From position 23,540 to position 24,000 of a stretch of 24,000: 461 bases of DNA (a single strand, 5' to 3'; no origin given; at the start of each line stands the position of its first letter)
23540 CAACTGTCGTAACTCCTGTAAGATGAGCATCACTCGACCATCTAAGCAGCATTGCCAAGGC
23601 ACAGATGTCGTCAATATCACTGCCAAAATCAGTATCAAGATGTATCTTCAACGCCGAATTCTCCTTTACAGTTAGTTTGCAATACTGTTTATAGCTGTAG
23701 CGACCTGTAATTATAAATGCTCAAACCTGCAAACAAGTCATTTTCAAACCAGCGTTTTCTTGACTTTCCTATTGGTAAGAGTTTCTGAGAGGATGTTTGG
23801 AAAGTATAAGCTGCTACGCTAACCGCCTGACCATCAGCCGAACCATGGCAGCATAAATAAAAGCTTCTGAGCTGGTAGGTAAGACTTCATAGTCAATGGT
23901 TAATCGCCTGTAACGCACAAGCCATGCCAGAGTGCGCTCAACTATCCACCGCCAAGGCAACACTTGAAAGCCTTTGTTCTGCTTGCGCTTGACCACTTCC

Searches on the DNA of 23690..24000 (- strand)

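Call 34: search_dna_similar(query=window:23690-24000:-, collection=plasmids, mode=distant, max_rows=25)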
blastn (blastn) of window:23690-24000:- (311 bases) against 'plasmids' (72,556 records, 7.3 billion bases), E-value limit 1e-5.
Records with a match: 32; places in all: 59; records where one place covers at least 80% of the query: 0.
Best place of each record, by identity: 90-95% 5; 80-90% 18; 60-80% 9.
By first word of the organism name: Synechocystis 9; Nostoc 9; Planktothrix 5; Calothrix 2; Anabaena 2; Tolypothrix 2; Chroococcidiopsis 1; Microchaete 1; Fischerella 1.
By predicted mobility (MOB-suite, as given by PLSDB): non-mobilizable 24; mobilizable 5; conjugative 3.
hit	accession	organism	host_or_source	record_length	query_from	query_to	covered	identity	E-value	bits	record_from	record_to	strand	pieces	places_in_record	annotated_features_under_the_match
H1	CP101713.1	Synechocystis sp. B12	cell culture,mangrove water from the ...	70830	26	169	46%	71.5%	5e-11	76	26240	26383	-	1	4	none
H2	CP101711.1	Synechocystis sp. B12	cell culture,mangrove water from the ...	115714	26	169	46%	70.8%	6e-10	72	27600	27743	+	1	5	IS5 family transposase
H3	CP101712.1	Synechocystis sp. B12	cell culture,mangrove water from the ...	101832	26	169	46%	70.8%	6e-10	72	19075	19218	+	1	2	IS5 family transposase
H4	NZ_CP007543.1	Synechocystis sp. PCC 6714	-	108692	26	169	46%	70.1%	2e-8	67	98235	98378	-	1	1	IS5 family transposase | hypothetical protein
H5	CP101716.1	Synechocystis sp. B12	cell culture,mangrove water from the ...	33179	26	169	46%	69.4%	3e-7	63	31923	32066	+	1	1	IS5 family transposase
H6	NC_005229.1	Synechocystis sp. PCC 6803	-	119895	26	161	44%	71.3%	2e-9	71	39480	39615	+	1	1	IS5 family transposase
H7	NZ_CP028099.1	Synechocystis sp. IPPAS B-1465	axenic culture,Synechocystis sp. GT-L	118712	26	161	44%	71.3%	2e-9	71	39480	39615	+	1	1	IS5 family transposase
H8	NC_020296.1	Synechocystis sp. PCC 6803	-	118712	26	161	44%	71.3%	2e-9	71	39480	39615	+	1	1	IS5 family transposase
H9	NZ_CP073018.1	Synechocystis sp. PCC 6803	cell culture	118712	26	161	44%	71.3%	2e-9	71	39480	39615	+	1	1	IS5 family transposase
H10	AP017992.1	Planktothrix agardhii NIES-204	-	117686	241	310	23%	87.1%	3e-14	87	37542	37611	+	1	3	ABC transporter related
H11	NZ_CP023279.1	Nostoc sp. CENA543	cell culture,Brazilian saline-alkaline ...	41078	241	309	22%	82.6%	6e-10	72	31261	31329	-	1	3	none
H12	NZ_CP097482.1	Chroococcidiopsis sp. CCNUC1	cell culture,soil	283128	249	309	20%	91.8%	7e-15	89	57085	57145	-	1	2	hypothetical protein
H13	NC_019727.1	Calothrix sp. PCC 6303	-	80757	249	309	20%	88.5%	4e-12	80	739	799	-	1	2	none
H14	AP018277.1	Calothrix sp. NIES-4101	-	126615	249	309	20%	88.5%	4e-12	80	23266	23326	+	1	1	none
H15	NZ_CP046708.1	Nostoc sp. ATCC 53789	-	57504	249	310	20%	87.1%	1e-11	77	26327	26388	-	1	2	none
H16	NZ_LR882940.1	Planktothrix agardhii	-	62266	251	309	19%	91.5%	9e-14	85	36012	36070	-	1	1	none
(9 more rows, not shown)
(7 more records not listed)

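Call 35: get_annotated_region(hit=H12, flank=2500)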
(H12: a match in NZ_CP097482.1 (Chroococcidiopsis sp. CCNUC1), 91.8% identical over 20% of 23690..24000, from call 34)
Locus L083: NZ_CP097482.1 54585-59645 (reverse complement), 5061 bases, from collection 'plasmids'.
description: Chroococcidiopsis sp. CCNUC1 plasmid pB, complete sequence
organism: Chroococcidiopsis sp. CCNUC1 (NCBI taxid 2653189)
taxonomy: Bacteria; Cyanobacteriota; Cyanophyceae; Chroococcidiopsidales; Chroococcidiopsidaceae; Chroococcidiopsis; Chroococcidiopsis sp. CCNUC1
host: -; source: cell culture,soil; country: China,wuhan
typing (MOB-suite, as given by PLSDB): non-mobilizable
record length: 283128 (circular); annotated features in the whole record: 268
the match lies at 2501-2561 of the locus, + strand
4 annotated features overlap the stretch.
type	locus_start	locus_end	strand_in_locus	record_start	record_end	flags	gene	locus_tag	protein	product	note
CDS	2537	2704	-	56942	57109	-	-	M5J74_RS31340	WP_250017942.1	hypothetical protein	-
CDS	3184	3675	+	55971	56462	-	-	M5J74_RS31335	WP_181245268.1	carboxymuconolactone decarboxylase family protein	-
CDS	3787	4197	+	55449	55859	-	-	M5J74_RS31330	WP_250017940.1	hypothetical protein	-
CDS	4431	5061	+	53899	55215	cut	-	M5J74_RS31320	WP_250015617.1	IS701 family transposase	-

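Call 36: get_annotated_region(hit=H16, flank=2500)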
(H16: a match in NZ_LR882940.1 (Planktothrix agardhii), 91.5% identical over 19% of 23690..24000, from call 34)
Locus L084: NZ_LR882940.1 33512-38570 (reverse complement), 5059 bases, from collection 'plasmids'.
description: Planktothrix agardhii strain No.2A plasmid p2
organism: Planktothrix agardhii (NCBI taxid 1160)
taxonomy: Bacteria; Cyanobacteriota; Cyanophyceae; Oscillatoriales; Microcoleaceae; Planktothrix; Planktothrix agardhii
host: -; source: -; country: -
typing (MOB-suite, as given by PLSDB): non-mobilizable
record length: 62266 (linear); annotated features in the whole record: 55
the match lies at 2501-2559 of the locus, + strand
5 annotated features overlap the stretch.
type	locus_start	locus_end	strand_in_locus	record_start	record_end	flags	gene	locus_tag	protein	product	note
CDS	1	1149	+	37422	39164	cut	-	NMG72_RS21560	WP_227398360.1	carbamoyltransferase C-terminal domain-containing protein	-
CDS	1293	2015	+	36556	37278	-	-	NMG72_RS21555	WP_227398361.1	emopamil-binding family protein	-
CDS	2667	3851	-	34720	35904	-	tuf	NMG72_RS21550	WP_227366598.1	elongation factor Tu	GO:0006414 - translational elongation [Evidence IEA]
CDS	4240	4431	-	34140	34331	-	-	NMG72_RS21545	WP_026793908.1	hypothetical protein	-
CDS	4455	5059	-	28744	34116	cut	-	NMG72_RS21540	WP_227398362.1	DEAD/DEAH box helicase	-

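Call 37: get_annotated_region(hit=H15, flank=2500)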
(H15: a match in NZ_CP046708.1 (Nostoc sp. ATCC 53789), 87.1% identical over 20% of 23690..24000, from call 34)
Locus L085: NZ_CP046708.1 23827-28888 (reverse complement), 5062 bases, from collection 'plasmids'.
description: Nostoc sp. ATCC 53789 plasmid pNsp_e, complete sequence
organism: Nostoc sp. ATCC 53789 (NCBI taxid 76335)
taxonomy: Bacteria; Cyanobacteriota; Cyanophyceae; Nostocales; Nostocaceae; Nostoc; Nostoc sp. ATCC 53789
host: -; source: -; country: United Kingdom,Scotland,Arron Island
typing (MOB-suite, as given by PLSDB): non-mobilizable
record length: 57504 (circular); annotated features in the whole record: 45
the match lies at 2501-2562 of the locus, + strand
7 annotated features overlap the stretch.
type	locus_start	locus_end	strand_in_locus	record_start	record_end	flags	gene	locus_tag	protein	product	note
CDS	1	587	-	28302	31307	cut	-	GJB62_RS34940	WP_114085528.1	Tn3 family transposase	-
CDS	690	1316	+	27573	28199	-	-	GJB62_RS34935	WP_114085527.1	recombinase family protein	GO:0006310 - DNA recombination [Evidence IEA]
CDS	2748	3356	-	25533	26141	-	-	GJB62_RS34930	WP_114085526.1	tyrosine-type recombinase/integrase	GO:0015074 - DNA integration [Evidence IEA]; GO:0006310 - DNA recombination [Evidence IEA]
CDS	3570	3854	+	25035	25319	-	-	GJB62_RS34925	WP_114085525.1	type II toxin-antitoxin system ParD family antitoxin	GO:0051983 - regulation of chromosome segregation [Evidence IEA]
CDS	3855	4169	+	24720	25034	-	-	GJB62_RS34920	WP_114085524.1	type II toxin-antitoxin system RelE/ParE family toxin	GO:0030541 - plasmid partitioning [Evidence IEA]; GO:0051290 - protein heterotetramerization [Evidence IEA]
CDS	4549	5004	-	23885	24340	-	-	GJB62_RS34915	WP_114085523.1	hypothetical protein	-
CDS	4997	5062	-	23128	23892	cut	-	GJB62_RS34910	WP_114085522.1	ParA family protein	-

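Call 38: get_annotated_region(hit=H13, flank=2500)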
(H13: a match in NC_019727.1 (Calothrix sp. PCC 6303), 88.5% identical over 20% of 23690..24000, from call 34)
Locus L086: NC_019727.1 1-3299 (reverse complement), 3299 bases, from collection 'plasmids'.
description: Calothrix sp. PCC 6303 plasmid pCAL6303.01, complete sequence
organism: Calothrix sp. PCC 6303 (NCBI taxid 1170562)
taxonomy: Bacteria; Cyanobacteriota; Cyanophyceae; Nostocales; Calotrichaceae; Calothrix; Calothrix sp. PCC 6303
host: -; source: -; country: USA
typing (MOB-suite, as given by PLSDB): mobilizable; relaxase MOBP
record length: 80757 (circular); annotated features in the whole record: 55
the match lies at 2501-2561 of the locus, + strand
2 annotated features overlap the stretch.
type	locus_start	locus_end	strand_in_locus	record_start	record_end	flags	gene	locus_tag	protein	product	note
CDS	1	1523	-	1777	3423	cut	-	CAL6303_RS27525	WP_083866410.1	DDE-type integrase/transposase/recombinase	-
CDS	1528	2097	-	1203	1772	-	-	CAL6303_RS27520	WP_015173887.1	recombinase family protein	GO:0006310 - DNA recombination [Evidence IEA]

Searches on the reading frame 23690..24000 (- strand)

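Call 70: search_protein_families(library=pfam, proteins=[L083:1883-2407:-, L083:1076-1720:-, L083:748-1161:-], max_evalue=0.001)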
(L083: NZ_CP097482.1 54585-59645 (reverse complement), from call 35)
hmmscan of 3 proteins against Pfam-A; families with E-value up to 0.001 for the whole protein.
L083:1883-2407:- (174 aa): 1 family
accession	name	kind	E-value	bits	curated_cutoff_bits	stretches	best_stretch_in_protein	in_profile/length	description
PF14690.11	Zn_ribbon_ISL3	-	1.3e-08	35.5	25.5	1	40-81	4-45/47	zinc-finger of transposase IS204/IS1001/IS1096/IS1165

L083:1076-1720:- (214 aa): 5 families
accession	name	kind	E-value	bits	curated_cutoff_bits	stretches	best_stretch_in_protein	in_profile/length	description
PF02796.21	HTH_7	-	8.5e-08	32.7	23.8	1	66-105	2-43/45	Helix-turn-helix domain of resolvase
PF13384.12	HTH_23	-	0.00033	20.8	24.6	1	78-105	12-39/50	Homeodomain-like domain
PF19610.4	DUF6115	-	0.00057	20.7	27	1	56-99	83-126/134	Family of unknown function (DUF6115)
PF09339.16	HTH_IclR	-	0.00095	19.3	22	0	80-106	15-41/52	IclR helix-turn-helix domain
PF13551.12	HTH_29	-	0.00098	19.6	28.1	0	79-105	7-34/64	Winged helix-turn helix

L083:748-1161:- (137 aa): 1 family
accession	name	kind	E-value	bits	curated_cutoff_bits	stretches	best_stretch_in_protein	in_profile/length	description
PF01610.23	DDE_Tnp_ISL3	-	1.8e-14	54.6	23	1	6-125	108-231/240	Transposase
